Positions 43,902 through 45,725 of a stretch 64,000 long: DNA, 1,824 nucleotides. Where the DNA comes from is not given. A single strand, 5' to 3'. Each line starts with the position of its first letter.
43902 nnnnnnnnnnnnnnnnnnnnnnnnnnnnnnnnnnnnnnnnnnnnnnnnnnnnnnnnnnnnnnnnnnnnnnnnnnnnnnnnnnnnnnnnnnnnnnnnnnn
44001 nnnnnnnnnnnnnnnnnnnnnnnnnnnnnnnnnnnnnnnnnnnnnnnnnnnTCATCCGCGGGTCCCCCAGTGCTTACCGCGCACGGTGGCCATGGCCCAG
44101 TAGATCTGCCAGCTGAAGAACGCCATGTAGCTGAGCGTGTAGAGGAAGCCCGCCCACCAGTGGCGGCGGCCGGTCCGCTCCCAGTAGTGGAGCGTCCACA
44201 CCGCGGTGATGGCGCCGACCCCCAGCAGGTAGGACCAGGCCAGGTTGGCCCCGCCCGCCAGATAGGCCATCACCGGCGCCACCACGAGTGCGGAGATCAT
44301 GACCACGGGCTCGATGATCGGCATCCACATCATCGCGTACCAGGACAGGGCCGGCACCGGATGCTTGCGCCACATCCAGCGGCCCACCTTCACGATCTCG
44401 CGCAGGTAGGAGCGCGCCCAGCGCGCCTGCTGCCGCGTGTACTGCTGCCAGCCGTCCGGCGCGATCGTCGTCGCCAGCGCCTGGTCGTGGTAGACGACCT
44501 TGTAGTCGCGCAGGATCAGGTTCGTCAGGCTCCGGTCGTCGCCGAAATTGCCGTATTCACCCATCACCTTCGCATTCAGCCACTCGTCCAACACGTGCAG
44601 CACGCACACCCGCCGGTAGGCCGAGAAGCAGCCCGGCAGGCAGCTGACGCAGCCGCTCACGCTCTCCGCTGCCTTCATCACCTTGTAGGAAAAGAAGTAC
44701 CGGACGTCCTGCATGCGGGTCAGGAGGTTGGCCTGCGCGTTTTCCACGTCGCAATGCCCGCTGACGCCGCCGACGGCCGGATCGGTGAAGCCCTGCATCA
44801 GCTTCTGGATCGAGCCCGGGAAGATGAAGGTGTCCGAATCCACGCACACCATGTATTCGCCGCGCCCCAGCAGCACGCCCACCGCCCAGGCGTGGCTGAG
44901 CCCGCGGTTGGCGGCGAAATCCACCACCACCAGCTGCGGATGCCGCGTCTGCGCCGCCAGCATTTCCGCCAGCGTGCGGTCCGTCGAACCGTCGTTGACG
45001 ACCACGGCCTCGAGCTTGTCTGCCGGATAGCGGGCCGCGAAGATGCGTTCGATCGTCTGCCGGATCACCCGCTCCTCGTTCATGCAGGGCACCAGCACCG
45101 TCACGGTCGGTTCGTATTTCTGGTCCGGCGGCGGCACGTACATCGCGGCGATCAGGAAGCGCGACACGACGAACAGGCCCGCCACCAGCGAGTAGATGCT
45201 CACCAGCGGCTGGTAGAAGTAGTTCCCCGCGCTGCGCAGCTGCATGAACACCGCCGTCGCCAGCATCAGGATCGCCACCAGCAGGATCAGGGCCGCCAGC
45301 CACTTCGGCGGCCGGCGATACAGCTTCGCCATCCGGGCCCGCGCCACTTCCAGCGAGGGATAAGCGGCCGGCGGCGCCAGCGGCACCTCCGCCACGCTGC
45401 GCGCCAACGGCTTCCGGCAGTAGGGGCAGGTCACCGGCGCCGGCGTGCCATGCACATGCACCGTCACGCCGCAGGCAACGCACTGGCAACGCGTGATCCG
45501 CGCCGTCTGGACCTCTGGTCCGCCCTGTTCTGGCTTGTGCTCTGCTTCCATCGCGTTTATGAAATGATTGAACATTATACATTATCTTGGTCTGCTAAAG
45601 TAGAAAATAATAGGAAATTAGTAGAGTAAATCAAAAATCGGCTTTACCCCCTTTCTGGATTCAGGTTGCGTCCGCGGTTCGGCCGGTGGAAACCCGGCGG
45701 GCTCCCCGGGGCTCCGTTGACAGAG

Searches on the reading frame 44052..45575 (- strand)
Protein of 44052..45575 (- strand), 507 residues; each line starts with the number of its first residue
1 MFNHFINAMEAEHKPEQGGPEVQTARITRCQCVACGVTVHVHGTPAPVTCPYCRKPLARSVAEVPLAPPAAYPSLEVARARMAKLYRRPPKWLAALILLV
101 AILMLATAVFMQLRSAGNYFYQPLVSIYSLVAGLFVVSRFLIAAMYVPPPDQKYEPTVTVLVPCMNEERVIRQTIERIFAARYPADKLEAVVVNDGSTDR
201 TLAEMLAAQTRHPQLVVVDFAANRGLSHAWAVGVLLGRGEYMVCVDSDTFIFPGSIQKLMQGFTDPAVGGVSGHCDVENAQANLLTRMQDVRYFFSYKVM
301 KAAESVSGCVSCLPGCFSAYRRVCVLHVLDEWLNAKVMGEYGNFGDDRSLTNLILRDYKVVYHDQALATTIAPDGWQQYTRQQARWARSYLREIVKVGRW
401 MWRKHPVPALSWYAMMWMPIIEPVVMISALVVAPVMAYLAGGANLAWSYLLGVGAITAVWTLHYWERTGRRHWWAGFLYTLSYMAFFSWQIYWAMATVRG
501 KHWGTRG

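Call 9: search_protein_families(library=pfam, proteins=[window:44052-45575:-], max_evalue=0.001)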
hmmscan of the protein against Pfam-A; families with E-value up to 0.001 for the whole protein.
window:44052-45575:- (507 aa): 5 families
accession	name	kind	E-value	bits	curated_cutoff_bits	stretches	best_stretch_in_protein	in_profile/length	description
PF03142.21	Chitin_synth_2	-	2.1e-27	96.4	27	1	232-395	195-379/527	Chitin synthase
PF00535.33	Glycos_transf_2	-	4.5e-24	85.7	23.3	1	159-321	1-160/168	Glycosyl transferase family 2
PF13641.12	Glyco_tranf_2_3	-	8.4e-24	85.3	27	1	156-388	1-229/230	Glycosyltransferase like family 2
PF13632.12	Glyco_trans_2_3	-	1.5e-08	35.2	27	1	243-483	3-194/198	Glycosyl transferase family group 2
PF13506.12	Glyco_transf_21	-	8.9e-07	29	21.7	1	239-388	31-174/174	Glycosyl transferase family 21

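Call 23: search_protein_families(library=ncbifam, proteins=[window:44052-45575:-], max_evalue=0.001)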
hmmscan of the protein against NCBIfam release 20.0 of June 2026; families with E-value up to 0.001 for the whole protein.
window:44052-45575:- (507 aa): 18 families
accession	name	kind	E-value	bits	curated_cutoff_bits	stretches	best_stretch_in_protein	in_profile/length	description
TIGR04242.1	nodulat_NodC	equivalog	7.9e-46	156.8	550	1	120-461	13-349/395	chitooligosaccharide synthase NodC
TIGR03937.1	PgaC_IcaA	equivalog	5.6e-36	124.4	422.3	1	120-432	7-312/407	poly-beta-1,6-N-acetyl-D-glucosamine synthase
TIGR03111.1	glyc2_xrt_Gpos1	hypoth_equivalog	1.9e-20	73.1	363.95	1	141-391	33-287/439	TIGR03111 family XrtG-associated glycosyltransferase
TIGR03965.1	mycofact_glyco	equivalog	4.8e-17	62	280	1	148-328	67-244/467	mycofactocin biosynthesis glycosyltransferase MftF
NF007482.0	PRK10073.1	equivalog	1.4e-12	47.3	423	1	155-261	5-108/334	glycosyltransferase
TIGR03030.1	CelA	equivalog_domain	3.5e-12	45.2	699.1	1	125-211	100-187/714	UDP-forming cellulose synthase catalytic subunit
NF041875.1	EPS_EpsD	equivalog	3.8e-11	43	370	1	158-262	1-103/325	exopolysaccharide biosynthesis glycosyltransferase EpsD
NF047588.1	GlcsyltransPgfSStrep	equivalog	1.6e-10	40.7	500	1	158-300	3-145/308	glycosyltransferase PgfS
NF053846.1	glyco_with_XrtP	equivalog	1.1e-08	34.2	520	0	158-217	43-99/440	XrtP-associated glycosyltransferase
NF047683.1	TeichurnBiosyTuaG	equivalog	2.4e-08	33.9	400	1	153-260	3-108/252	teichuronic acid biosynthesis protein TuaG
NF041865.1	EpsU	equivalog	2.9e-08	33.2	700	1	135-312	17-194/394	exopolysaccharide biosynthesis GT2 family glycosyltransferase EpsU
TIGR03469.1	HpnB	hypoth_equivalog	1.8e-07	30.5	379.25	1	152-231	40-118/386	hopene-associated glycosyltransferase HpnB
NF010496.0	PRK13915.1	equivalog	6.6e-07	28.7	262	1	152-259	27-138/307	glucosyl-3-phosphoglycerate synthase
NF007986.1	PRK10714.1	equivalog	1.8e-06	27.2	529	1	157-262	7-114/316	undecaprenyl-phosphate 4-deoxy-4-formamido-L-arabinose transferase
TIGR04283.1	glyco_like_mftF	equivalog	4.2e-06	26.5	182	1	159-279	2-115/221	TIGR04283 family arsenosugar biosynthesis glycosyltransferase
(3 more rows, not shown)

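Call 67: search_solved_structures(query=window:44052-45575:-, max_evalue=0.001)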
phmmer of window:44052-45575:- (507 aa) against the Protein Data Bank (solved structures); distinct sequences matched with E-value up to 0.001: 26.
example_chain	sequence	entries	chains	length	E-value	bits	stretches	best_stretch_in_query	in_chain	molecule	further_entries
8smm_A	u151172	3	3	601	6.8e-24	87.5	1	240-507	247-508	Hyaluronan synthase 1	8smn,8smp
8snc_A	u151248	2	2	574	1.8e-19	72.9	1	242-507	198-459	Hyaluronan synthase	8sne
7sp7_A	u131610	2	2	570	1.9e-19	72.8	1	242-507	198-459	Hyaluronan synthase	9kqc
8snd_A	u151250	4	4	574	8.7e-19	70.6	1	242-507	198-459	Hyaluronan synthase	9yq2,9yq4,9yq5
7sp6_A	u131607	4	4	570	9.1e-19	70.5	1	242-507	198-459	Hyaluronan synthase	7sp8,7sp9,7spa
6yv7_A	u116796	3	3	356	1e-18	70.4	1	148-461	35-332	Glycosyl transferase, family 2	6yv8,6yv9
6yv7_B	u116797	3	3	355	1e-18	70.4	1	149-461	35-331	Glycosyl transferase, family 2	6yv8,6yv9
6p61_A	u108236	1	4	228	9.8e-12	47.3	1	153-255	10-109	Glycosyltransferase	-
2z87_A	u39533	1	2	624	6.4e-07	31.5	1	153-263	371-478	Chondroitin synthase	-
2z86_A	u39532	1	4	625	6.4e-07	31.4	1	153-263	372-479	Chondroitin synthase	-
5eke_A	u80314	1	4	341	2.3e-06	29.7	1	158-261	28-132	Uncharacterized glycosyltransferase sll0501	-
5ekp_C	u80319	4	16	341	2.3e-06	29.6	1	158-261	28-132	Uncharacterized glycosyltransferase sll0501 | Glycosyltransferase sll0501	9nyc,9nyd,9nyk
9nye_A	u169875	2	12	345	2.3e-06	29.6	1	158-261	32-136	Glycosyltransferase sll0501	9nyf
5hea_A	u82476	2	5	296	2.6e-06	29.4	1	158-267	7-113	Putative glycosyltransferase (GalT1)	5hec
7wjm_A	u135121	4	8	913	1.4e-05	27.1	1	226-389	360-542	Chitin synthase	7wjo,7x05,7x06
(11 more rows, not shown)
